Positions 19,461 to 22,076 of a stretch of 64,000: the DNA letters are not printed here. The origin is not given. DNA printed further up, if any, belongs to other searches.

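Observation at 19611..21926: TPR-AAA+-HTH regulator of the sigma54-activator family that has lost both GAFTGA and the Walker A lysine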

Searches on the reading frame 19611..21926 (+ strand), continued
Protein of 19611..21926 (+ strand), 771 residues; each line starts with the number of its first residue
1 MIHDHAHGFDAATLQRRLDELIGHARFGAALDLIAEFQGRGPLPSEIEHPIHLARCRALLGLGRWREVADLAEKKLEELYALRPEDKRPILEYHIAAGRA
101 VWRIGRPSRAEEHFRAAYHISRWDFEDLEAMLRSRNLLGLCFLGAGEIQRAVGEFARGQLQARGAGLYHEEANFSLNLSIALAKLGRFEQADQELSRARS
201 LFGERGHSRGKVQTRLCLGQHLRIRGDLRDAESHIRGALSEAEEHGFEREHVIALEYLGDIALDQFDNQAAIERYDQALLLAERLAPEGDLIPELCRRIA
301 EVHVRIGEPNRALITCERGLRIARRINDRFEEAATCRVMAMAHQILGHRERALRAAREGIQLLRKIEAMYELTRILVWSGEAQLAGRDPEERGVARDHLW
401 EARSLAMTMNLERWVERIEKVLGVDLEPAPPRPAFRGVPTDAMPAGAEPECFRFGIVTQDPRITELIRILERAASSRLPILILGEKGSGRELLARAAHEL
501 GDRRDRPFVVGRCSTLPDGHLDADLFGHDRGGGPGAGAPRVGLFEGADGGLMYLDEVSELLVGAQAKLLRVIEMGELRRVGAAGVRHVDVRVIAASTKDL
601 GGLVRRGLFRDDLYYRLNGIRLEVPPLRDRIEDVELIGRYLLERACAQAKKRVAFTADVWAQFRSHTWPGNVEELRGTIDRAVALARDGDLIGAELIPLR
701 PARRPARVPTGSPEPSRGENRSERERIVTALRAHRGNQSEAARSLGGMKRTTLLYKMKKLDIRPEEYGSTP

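Call 7: find_homologous_proteins(query=window:19611-21926:+)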
Query window:19611-21926:+ (771 aa): 274 proteins with E <= 0.001 among 8000 candidates; the best 120 are listed.
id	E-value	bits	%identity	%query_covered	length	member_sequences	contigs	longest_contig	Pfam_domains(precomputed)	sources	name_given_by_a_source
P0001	0.0e+0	1560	90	100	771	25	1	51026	PF00158.33,PF17874.8,PF25601.2,PF02954.26,PF13424.13,PF14532.13,PF07719.24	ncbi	ncbi:MAG TPA: sigma 54-interacting transcriptional regulator [Candidatus Eisenbacteria bacterium]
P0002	0.0e+0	1524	89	100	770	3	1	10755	PF00158.33,PF17874.8,PF25601.2,PF02954.26,PF13424.13,PF14532.13,PF07719.24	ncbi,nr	ncbi:MAG TPA: sigma 54-interacting transcriptional regulator [Candidatus Eisenbacteria bacterium]|nr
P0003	0.0e+0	1506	88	100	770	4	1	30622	PF00158.33,PF25601.2,PF02954.26,PF13424.13,PF14532.13,PF07719.24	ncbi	ncbi:MAG TPA: sigma 54-interacting transcriptional regulator [Candidatus Eisenbacteria bacterium]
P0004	0.0e+0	1500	88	100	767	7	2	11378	PF00158.33,PF17874.8,PF25601.2,PF02954.26,PF13424.13,PF14532.13,PF07719.24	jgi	-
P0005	0.0e+0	1499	88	100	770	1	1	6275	PF00158.33,PF17874.8,PF25601.2,PF02954.26,PF13424.13,PF14532.13,PF07719.24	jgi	jgi:transcriptional regulator of acetoin/glycerol metabolism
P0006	0.0e+0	1493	87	100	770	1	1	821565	PF00158.33,PF17874.8,PF25601.2,PF02954.26,PF13424.13,PF14532.13,PF07719.24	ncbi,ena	-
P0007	0.0e+0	1489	86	100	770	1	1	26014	PF00158.33,PF17874.8,PF25601.2,PF02954.26,PF00515.35,PF13424.13,PF14532.13,PF07719.24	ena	-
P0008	0.0e+0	1479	87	100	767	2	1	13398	PF00158.33,PF17874.8,PF25601.2,PF02954.26,PF13424.13,PF14532.13,PF07719.24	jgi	jgi:DNA-binding NtrC family response regulator/tetratricopeptide (TPR) repeat protein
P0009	0.0e+0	1475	85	100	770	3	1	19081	PF00158.33,PF25601.2,PF02954.26,PF13424.13,PF14532.13,PF07719.24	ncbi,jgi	jgi:transcriptional regulator of acetoin/glycerol metabolism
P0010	0.0e+0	1470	87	100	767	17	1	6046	PF00158.33,PF17874.8,PF25601.2,PF02954.26,PF13424.13,PF14532.13,PF07719.24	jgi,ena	-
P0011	0.0e+0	1459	86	100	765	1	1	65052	PF00158.33,PF17874.8,PF25601.2,PF02954.26,PF13424.13,PF14532.13,PF07719.24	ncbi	-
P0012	0.0e+0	1453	86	100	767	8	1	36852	PF00158.33,PF17874.8,PF25601.2,PF02954.26,PF13424.13,PF14532.13,PF07719.24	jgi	jgi:DNA-binding NtrC family response regulator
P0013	0.0e+0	1452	85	100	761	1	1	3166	PF00158.33,PF25601.2,PF02954.26,PF13424.13,PF14532.13,PF07719.24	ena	-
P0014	0.0e+0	1448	85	100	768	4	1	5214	PF00158.33,PF17874.8,PF25601.2,PF02954.26,PF13424.13,PF14532.13,PF07719.24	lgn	-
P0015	0.0e+0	1444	85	100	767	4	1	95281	PF00158.33,PF17874.8,PF25601.2,PF02954.26,PF13424.13,PF14532.13,PF07719.24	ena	-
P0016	0.0e+0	1437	85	100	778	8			PF00158.33,PF17874.8,PF25601.2,PF02954.26,PF13424.13,PF14532.13,PF07719.24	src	-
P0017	0.0e+0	1426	84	100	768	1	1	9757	PF00158.33,PF17874.8,PF25601.2,PF02954.26,PF13424.13,PF14532.13,PF07719.24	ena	-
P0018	0.0e+0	1418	83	100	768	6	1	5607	PF00158.33,PF17874.8,PF25601.2,PF02954.26,PF13424.13,PF14532.13,PF07719.24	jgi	jgi:transcriptional regulator with AAA-type ATPase domain/tetratricopeptide (TPR) repeat protein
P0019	0.0e+0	1405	83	100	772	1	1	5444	PF00158.33,PF17874.8,PF25601.2,PF02954.26,PF13424.13,PF14532.13,PF07719.24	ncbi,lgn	-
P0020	0.0e+0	1403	82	100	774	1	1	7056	PF00158.33,PF17874.8,PF25601.2,PF02954.26,PF13424.13,PF14532.13,PF07719.24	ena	-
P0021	0.0e+0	1394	84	98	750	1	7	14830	PF00158.33,PF17874.8,PF25601.2,PF02954.26,PF13424.13,PF14532.13,PF07719.24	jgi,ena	-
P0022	0.0e+0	1393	84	98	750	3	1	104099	PF00158.33,PF17874.8,PF25601.2,PF02954.26,PF13424.13,PF14532.13,PF07719.24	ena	-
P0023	0.0e+0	1393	84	98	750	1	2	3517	PF00158.33,PF17874.8,PF25601.2,PF02954.26,PF13424.13,PF14532.13,PF07719.24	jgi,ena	-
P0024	0.0e+0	1393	84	98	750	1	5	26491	PF00158.33,PF17874.8,PF25601.2,PF02954.26,PF13424.13,PF14532.13,PF07719.24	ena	-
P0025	0.0e+0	1392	84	98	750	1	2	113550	PF00158.33,PF17874.8,PF25601.2,PF02954.26,PF13424.13,PF14532.13,PF07719.24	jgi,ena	-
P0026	0.0e+0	1391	84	98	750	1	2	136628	PF00158.33,PF17874.8,PF25601.2,PF02954.26,PF13424.13,PF14532.13,PF07719.24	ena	-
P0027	0.0e+0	1391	84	98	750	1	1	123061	PF00158.33,PF17874.8,PF25601.2,PF02954.26,PF13424.13,PF14532.13,PF07719.24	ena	-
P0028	0.0e+0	1391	84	98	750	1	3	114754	PF00158.33,PF17874.8,PF25601.2,PF02954.26,PF13424.13,PF14532.13,PF07719.24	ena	-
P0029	0.0e+0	1390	84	98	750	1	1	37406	PF00158.33,PF17874.8,PF25601.2,PF02954.26,PF13424.13,PF14532.13,PF07719.24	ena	-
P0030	0.0e+0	1390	84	98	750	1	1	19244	PF00158.33,PF17874.8,PF25601.2,PF02954.26,PF13424.13,PF14532.13,PF07719.24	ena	-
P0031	0.0e+0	1390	84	98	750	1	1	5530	PF00158.33,PF17874.8,PF25601.2,PF02954.26,PF13424.13,PF14532.13,PF07719.24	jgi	-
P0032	0.0e+0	1389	84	98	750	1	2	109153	PF00158.33,PF17874.8,PF25601.2,PF02954.26,PF13424.13,PF14532.13,PF07719.24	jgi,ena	-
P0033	0.0e+0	1348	80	100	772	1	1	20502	PF00158.33,PF17874.8,PF25601.2,PF02954.26,PF13424.13,PF14532.13,PF07719.24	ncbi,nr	ncbi:MAG: sigma-54-dependent Fis family transcriptional regulator [Candidatus Latescibacteria bacter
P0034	0.0e+0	1336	79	100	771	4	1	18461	PF00158.33,PF17874.8,PF25601.2,PF02954.26,PF13424.13,PF14532.13,PF07719.24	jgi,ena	-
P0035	0.0e+0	1332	80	100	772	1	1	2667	PF00158.33,PF25601.2,PF02954.26,PF13424.13,PF14532.13,PF07719.24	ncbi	-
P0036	0.0e+0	1332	79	100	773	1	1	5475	PF00158.33,PF17874.8,PF25601.2,PF02954.26,PF13424.13,PF14532.13,PF07719.24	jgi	-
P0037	0.0e+0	1217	72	100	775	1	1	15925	PF00158.33,PF17874.8,PF25601.2,PF02954.26,PF13424.13,PF14532.13,PF07728.21,PF07719.24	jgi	jgi:DNA-binding NtrC family response regulator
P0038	0.0e+0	1178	71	100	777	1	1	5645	PF00158.33,PF17874.8,PF25601.2,PF02954.26,PF13424.13,PF14532.13,PF07728.21,PF07719.24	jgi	jgi:DNA-binding NtrC family response regulator/tetratricopeptide (TPR) repeat protein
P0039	0.0e+0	1176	69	100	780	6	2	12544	PF00158.33,PF25601.2,PF02954.26,PF13424.13,PF14532.13,PF07719.24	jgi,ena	-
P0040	0.0e+0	1170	70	100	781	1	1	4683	PF00158.33,PF25601.2,PF02954.26,PF13424.13,PF14532.13,PF01078.28,PF07719.24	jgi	jgi:DNA-binding NtrC family response regulator/tetratricopeptide (TPR) repeat protein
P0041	0.0e+0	1166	70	100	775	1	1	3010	PF00158.33,PF17874.8,PF25601.2,PF02954.26,PF13424.13,PF14532.13,PF07728.21,PF07719.24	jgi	jgi:DNA-binding NtrC family response regulator/tetratricopeptide (TPR) repeat protein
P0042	0.0e+0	1164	71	100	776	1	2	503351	PF00158.33,PF25601.2,PF02954.26,PF13424.13,PF14532.13,PF07719.24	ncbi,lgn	-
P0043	0.0e+0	1163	70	100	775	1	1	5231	PF00158.33,PF25601.2,PF02954.26,PF13424.13,PF14532.13,PF07719.24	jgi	jgi:DNA-binding NtrC family response regulator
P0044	0.0e+0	1161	69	100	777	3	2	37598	PF00158.33,PF25601.2,PF02954.26,PF13424.13,PF14532.13,PF07719.24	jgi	jgi:transcriptional regulator with AAA-type ATPase domain/tetratricopeptide (TPR) repeat protein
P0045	0.0e+0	1160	70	100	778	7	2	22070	PF00158.33,PF25601.2,PF02954.26,PF13424.13,PF14532.13,PF07719.24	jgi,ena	jgi:transcriptional regulator of acetoin/glycerol metabolism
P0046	0.0e+0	1159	70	100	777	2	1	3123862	PF00158.33,PF25601.2,PF02954.26,PF13424.13,PF14532.13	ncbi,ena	-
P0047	0.0e+0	1157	70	100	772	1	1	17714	PF00158.33,PF17874.8,PF25601.2,PF02954.26,PF13424.13,PF14532.13,PF07719.24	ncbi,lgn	-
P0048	0.0e+0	1157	70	100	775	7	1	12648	PF00158.33,PF25601.2,PF02954.26,PF13424.13,PF14532.13,PF07719.24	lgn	-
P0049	0.0e+0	1157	71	100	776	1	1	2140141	PF00158.33,PF25601.2,PF02954.26,PF13424.13,PF14532.13,PF01078.28,PF07719.24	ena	-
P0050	0.0e+0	1155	70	100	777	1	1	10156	PF00158.33,PF07724.21,PF25601.2,PF02954.26,PF13424.13,PF14532.13,PF07719.24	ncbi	-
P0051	0.0e+0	1153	69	100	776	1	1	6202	PF00158.33,PF25601.2,PF02954.26,PF13424.13,PF14532.13,PF07719.24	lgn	-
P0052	0.0e+0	1151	71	100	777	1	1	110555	PF00158.33,PF17874.8,PF25601.2,PF02954.26,PF13424.13,PF14532.13,PF07719.24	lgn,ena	-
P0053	0.0e+0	1150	69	100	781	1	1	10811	PF00158.33,PF17874.8,PF25601.2,PF02954.26,PF00515.35,PF13424.13,PF14532.13,PF01078.28,PF07719.24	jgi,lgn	jgi:DNA-binding NtrC family response regulator/tetratricopeptide (TPR) repeat protein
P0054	0.0e+0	1149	70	100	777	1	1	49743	PF00158.33,PF25601.2,PF02954.26,PF13424.13,PF14532.13,PF01078.28,PF07719.24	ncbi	-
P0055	0.0e+0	1146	71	98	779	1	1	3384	PF00158.33,PF25601.2,PF02954.26,PF13424.13,PF14532.13,PF07719.24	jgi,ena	-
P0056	0.0e+0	1144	69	100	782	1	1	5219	PF00158.33,PF25601.2,PF02954.26,PF13424.13,PF14532.13,PF07719.24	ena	-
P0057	0.0e+0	1144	69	99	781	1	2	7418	PF00158.33,PF25601.2,PF02954.26,PF13424.13,PF14532.13,PF07719.24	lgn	-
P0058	0.0e+0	1143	69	100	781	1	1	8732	PF00158.33,PF25601.2,PF02954.26,PF00515.35,PF13424.13,PF14532.13,PF07719.24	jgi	jgi:DNA-binding NtrC family response regulator/tetratricopeptide (TPR) repeat protein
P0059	0.0e+0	1143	69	100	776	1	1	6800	PF00158.33,PF25601.2,PF02954.26,PF13424.13,PF14532.13,PF07719.24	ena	-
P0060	0.0e+0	1143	68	100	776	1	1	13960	PF00158.33,PF17874.8,PF25601.2,PF02954.26,PF13424.13,PF14532.13,PF07728.21,PF07719.24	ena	-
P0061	0.0e+0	1138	69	100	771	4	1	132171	PF00158.33,PF07724.21,PF25601.2,PF02954.26,PF13424.13,PF14532.13,PF07728.21,PF07719.24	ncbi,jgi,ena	-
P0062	0.0e+0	1137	69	100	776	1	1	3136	PF00158.33,PF25601.2,PF02954.26,PF13424.13,PF14532.13,PF07728.21,PF07719.24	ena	-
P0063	0.0e+0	1136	78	87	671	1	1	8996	PF00158.33,PF25601.2,PF02954.26,PF13424.13,PF14532.13,PF07719.24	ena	-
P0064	0.0e+0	1135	70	100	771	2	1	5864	PF00158.33,PF25601.2,PF02954.26,PF13424.13,PF14532.13,PF07728.21,PF07719.24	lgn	-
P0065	0.0e+0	1135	69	100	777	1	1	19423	PF00158.33,PF25601.2,PF02954.26,PF13424.13,PF14532.13,PF07728.21,PF07719.24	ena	-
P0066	0.0e+0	1135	69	100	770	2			PF00158.33,PF07724.21,PF25601.2,PF02954.26,PF13424.13,PF14532.13,PF07728.21,PF07719.24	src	-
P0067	0.0e+0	1134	71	98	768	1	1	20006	PF00158.33,PF25601.2,PF02954.26,PF13424.13,PF14532.13,PF07728.21,PF07719.24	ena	-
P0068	0.0e+0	1134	72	98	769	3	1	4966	PF00158.33,PF17874.8,PF25601.2,PF02954.26,PF13424.13,PF14532.13,PF07728.21,PF07719.24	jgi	jgi:transcriptional regulator with AAA-type ATPase domain/tetratricopeptide (TPR) repeat protein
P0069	0.0e+0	1133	69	100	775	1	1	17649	PF00158.33,PF25601.2,PF02954.26,PF13424.13,PF14532.13,PF07728.21,PF07719.24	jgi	jgi:transcriptional regulator with AAA-type ATPase domain/tetratricopeptide (TPR) repeat protein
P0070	0.0e+0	1132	69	100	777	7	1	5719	PF00158.33,PF25601.2,PF02954.26,PF13424.13,PF14532.13,PF07719.24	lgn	-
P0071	0.0e+0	1131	69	100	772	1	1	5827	PF00158.33,PF25601.2,PF02954.26,PF13424.13,PF14532.13,PF07719.24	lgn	-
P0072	0.0e+0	1130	95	69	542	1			PF00158.33,PF17874.8,PF13424.13,PF14532.13,PF07719.24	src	-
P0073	0.0e+0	1130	69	100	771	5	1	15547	PF00158.33,PF07724.21,PF25601.2,PF02954.26,PF13424.13,PF14532.13,PF07728.21,PF07719.24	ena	-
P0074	0.0e+0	1128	69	100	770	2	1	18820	PF00158.33,PF07724.21,PF25601.2,PF02954.26,PF13424.13,PF14532.13,PF07719.24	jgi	jgi:DNA-binding NtrC family response regulator/tetratricopeptide (TPR) repeat protein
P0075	0.0e+0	1127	68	100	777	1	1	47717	PF00158.33,PF25601.2,PF02954.26,PF13424.13,PF14532.13,PF07719.24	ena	-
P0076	0.0e+0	1127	70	98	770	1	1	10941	PF00158.33,PF25601.2,PF02954.26,PF13424.13,PF14532.13,PF07728.21,PF07719.24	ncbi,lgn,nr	ncbi:MAG TPA: sigma 54-interacting transcriptional regulator [Candidatus Eisenbacteria bacterium]|nr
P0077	0.0e+0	1127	69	100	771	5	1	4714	PF00158.33,PF25601.2,PF02954.26,PF13424.13,PF14532.13,PF07728.21,PF07719.24,PF13191.13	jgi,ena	-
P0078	0.0e+0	1127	69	100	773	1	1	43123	PF00158.33,PF25601.2,PF02954.26,PF13424.13,PF14532.13,PF07728.21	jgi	jgi:DNA-binding NtrC family response regulator/tetratricopeptide (TPR) repeat protein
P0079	0.0e+0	1127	69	100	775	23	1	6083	PF00158.33,PF07724.21,PF25601.2,PF02954.26,PF13424.13,PF14532.13,PF07728.21,PF07719.24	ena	-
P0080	0.0e+0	1125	69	100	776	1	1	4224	PF00158.33,PF25601.2,PF02954.26,PF13424.13,PF14532.13,PF07728.21,PF07719.24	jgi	jgi:transcriptional regulator with AAA-type ATPase domain/tetratricopeptide (TPR) repeat protein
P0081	0.0e+0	1123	70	99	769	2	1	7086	PF00158.33,PF25601.2,PF02954.26,PF13424.13,PF14532.13,PF07728.21,PF07719.24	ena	-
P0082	0.0e+0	1122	68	100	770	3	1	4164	PF00158.33,PF07724.21,PF25601.2,PF02954.26,PF13424.13,PF14532.13,PF07728.21,PF07719.24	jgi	-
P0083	0.0e+0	1121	70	98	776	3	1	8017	PF00158.33,PF17874.8,PF25601.2,PF02954.26,PF13424.13,PF14532.13,PF07719.24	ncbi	ncbi:MAG TPA: sigma 54-interacting transcriptional regulator [Candidatus Eisenbacteria bacterium]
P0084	0.0e+0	1121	68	99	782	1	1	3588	PF00158.33,PF17874.8,PF25601.2,PF02954.26,PF13424.13,PF14532.13,PF01078.28,PF07719.24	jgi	jgi:transcriptional regulator with GAF, ATPase, and Fis domain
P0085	0.0e+0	1121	68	100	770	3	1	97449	PF00158.33,PF07724.21,PF25601.2,PF02954.26,PF13424.13,PF14532.13,PF07728.21,PF07719.24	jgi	jgi:DNA-binding NtrC family response regulator/tetratricopeptide (TPR) repeat protein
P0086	0.0e+0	1121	69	100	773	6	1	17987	PF00158.33,PF07724.21,PF25601.2,PF02954.26,PF13424.13,PF14532.13,PF07728.21,PF01078.28,PF07719.24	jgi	jgi:DNA-binding NtrC family response regulator/tetratricopeptide (TPR) repeat protein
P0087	0.0e+0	1119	69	100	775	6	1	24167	PF00158.33,PF25601.2,PF02954.26,PF13424.13,PF14532.13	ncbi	-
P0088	0.0e+0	1119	69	100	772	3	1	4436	PF00158.33,PF07724.21,PF25601.2,PF02954.26,PF13424.13,PF14532.13,PF07728.21,PF07719.24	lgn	-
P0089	0.0e+0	1115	67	100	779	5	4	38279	PF00158.33,PF25601.2,PF02954.26,PF13424.13,PF14532.13,PF07728.21,PF01078.28,PF07719.24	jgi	jgi:DNA-binding NtrC family response regulator/tetratricopeptide (TPR) repeat protein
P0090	0.0e+0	1113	68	100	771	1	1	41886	PF00158.33,PF07724.21,PF25601.2,PF02954.26,PF13424.13,PF14532.13,PF07728.21,PF07719.24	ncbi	ncbi:MAG: sigma 54-interacting transcriptional regulator [Hyphomicrobiales bacterium]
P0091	0.0e+0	1105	67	100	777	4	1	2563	PF00158.33,PF25601.2,PF02954.26,PF13424.13,PF14532.13,PF07719.24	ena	-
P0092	0.0e+0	1102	67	100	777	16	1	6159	PF00158.33,PF25601.2,PF02954.26,PF14532.13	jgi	-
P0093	0.0e+0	1101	68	100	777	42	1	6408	PF00158.33,PF25601.2,PF02954.26,PF13424.13,PF14532.13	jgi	jgi:DNA-binding NtrC family response regulator/tetratricopeptide (TPR) repeat protein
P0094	0.0e+0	1098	68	100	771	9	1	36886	PF00158.33,PF07724.21,PF25601.2,PF02954.26,PF13424.13,PF14532.13,PF07728.21,PF07719.24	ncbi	-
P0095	0.0e+0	1095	66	100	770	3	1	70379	PF00158.33,PF07724.21,PF25601.2,PF02954.26,PF13424.13,PF14532.13,PF07728.21,PF07719.24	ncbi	ncbi:MAG: sigma 54-interacting transcriptional regulator [Bacteroidota bacterium]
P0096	0.0e+0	1087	68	99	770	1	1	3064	PF00158.33,PF07724.21,PF25601.2,PF02954.26,PF13424.13,PF14532.13,PF07728.21,PF07719.24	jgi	-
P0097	0.0e+0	1085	85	75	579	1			PF00158.33,PF17874.8,PF13424.13,PF14532.13,PF07719.24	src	-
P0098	0.0e+0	1085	68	98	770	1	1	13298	PF00158.33,PF07724.21,PF25601.2,PF02954.26,PF13424.13,PF14532.13,PF07728.21,PF07719.24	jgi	-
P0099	0.0e+0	1085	68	98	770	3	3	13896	PF00158.33,PF07724.21,PF25601.2,PF02954.26,PF13424.13,PF14532.13,PF07728.21,PF07719.24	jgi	jgi:DNA-binding NtrC family response regulator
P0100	0.0e+0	1081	68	98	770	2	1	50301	PF00158.33,PF07724.21,PF25601.2,PF02954.26,PF13424.13,PF14532.13,PF07728.21,PF01078.28,PF07719.24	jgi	jgi:DNA-binding NtrC family response regulator/tetratricopeptide (TPR) repeat protein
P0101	0.0e+0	1077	68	99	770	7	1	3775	PF00158.33,PF07724.21,PF25601.2,PF02954.26,PF13424.13,PF14532.13,PF07728.21,PF07719.24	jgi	jgi:DNA-binding NtrC family response regulator/tetratricopeptide (TPR) repeat protein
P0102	0.0e+0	1077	68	98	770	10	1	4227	PF00158.33,PF07724.21,PF25601.2,PF02954.26,PF13424.13,PF14532.13,PF07728.21,PF07719.24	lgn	-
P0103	0.0e+0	1076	67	97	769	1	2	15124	PF00158.33,PF07724.21,PF25601.2,PF02954.26,PF13424.13,PF14532.13,PF07728.21,PF07719.24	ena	-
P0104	0.0e+0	1073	67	98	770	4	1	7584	PF00158.33,PF07724.21,PF25601.2,PF02954.26,PF13424.13,PF14532.13,PF07728.21,PF07719.24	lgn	-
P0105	0.0e+0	1071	67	98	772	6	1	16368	PF00158.33,PF07724.21,PF25601.2,PF02954.26,PF00515.35,PF13424.13,PF14532.13,PF07728.21,PF07719.24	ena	-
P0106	0.0e+0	1070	68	98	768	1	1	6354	PF00158.33,PF07724.21,PF25601.2,PF02954.26,PF13424.13,PF14532.13,PF07728.21,PF07719.24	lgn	-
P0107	0.0e+0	1067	69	96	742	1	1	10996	PF00158.33,PF07724.21,PF25601.2,PF02954.26,PF13424.13,PF14532.13,PF07728.21,PF07719.24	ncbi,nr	ncbi:MAG TPA: sigma 54-interacting transcriptional regulator, partial [Candidatus Eisenbacteria bact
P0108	0.0e+0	1063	89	70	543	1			PF00158.33,PF17874.8,PF13424.13,PF14532.13,PF07719.24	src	-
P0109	0.0e+0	1059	67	98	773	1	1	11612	PF00158.33,PF25601.2,PF02954.26,PF13424.13,PF14532.13,PF07728.21,PF07719.24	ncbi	-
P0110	0.0e+0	1046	66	98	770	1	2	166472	PF00158.33,PF07724.21,PF25601.2,PF02954.26,PF13424.13,PF14532.13,PF07728.21,PF07719.24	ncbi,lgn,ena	-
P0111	0.0e+0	1034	64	99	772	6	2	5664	PF00158.33,PF07724.21,PF25601.2,PF02954.26,PF00515.35,PF13424.13,PF14532.13,PF07728.21,PF01078.28,PF07719.24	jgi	jgi:DNA-binding NtrC family response regulator/tetratricopeptide (TPR) repeat protein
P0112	0.0e+0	1031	65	99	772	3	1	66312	PF00158.33,PF07724.21,PF25601.2,PF02954.26,PF00515.35,PF13424.13,PF14532.13,PF07728.21,PF07719.24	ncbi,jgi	-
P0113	9.5e-296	1001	67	91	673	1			PF00158.33,PF25601.2,PF13424.13,PF14532.13,PF07719.24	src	-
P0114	3.7e-289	980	86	67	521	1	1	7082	PF00158.33,PF13424.13,PF07719.24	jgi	jgi:tetratricopeptide (TPR) repeat protein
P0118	1.9e-243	828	69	74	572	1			PF00158.33,PF25601.2,PF02954.26,PF13424.13,PF14532.13,PF07728.21,PF01078.28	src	-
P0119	1.2e-242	826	69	71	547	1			PF00158.33,PF13424.13,PF07719.24,PF13191.13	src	-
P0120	2.4e-232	792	70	69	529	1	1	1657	PF00158.33,PF25601.2,PF02954.26,PF13424.13,PF14532.13,PF07728.21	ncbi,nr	ncbi:MAG TPA: sigma 54-interacting transcriptional regulator, partial [Candidatus Eisenbacteria bact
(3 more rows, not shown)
